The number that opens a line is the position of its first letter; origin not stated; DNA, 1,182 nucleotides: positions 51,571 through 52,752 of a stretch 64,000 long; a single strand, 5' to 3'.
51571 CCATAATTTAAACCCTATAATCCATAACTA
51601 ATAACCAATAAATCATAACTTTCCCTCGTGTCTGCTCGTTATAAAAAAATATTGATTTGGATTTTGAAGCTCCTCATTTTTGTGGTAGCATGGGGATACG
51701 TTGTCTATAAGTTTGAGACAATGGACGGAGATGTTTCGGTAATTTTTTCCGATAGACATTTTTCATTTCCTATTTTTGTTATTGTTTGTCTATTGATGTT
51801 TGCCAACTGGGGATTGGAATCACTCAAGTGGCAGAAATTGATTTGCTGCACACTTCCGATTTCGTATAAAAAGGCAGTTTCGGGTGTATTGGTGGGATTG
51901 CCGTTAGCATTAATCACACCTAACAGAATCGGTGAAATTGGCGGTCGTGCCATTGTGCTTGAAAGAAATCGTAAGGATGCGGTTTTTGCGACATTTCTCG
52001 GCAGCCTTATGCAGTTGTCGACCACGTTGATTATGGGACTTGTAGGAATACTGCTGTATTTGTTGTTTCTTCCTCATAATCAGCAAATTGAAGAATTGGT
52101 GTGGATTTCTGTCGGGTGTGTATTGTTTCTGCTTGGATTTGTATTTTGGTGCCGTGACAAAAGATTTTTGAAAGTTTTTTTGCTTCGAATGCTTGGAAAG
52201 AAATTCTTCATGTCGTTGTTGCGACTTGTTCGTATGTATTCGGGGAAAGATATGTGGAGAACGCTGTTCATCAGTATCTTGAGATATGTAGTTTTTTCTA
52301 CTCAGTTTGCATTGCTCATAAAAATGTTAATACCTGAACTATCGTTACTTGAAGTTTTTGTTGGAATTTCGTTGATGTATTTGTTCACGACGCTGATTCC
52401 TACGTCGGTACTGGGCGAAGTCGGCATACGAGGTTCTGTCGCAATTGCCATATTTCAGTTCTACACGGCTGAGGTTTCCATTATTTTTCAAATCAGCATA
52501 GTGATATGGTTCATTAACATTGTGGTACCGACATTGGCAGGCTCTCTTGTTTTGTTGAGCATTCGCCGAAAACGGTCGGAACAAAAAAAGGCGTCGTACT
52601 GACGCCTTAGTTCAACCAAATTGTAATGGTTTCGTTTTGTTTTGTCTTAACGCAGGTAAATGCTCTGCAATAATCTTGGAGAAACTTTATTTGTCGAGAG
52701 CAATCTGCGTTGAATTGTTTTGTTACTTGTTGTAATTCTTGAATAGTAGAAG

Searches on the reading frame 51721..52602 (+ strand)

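Call 78: search_protein_families(library=pfam, proteins=[window:51721-52602:+], max_evalue=0.001)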
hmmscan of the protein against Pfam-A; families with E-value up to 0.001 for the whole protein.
window:51721-52602:+ (293 aa): 1 family
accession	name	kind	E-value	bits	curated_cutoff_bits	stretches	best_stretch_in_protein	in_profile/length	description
PF03706.18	LPG_synthase_TM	-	2.1e-11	44.3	33.4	1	13-274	30-302/302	Lysylphosphatidylglycerol synthase TM region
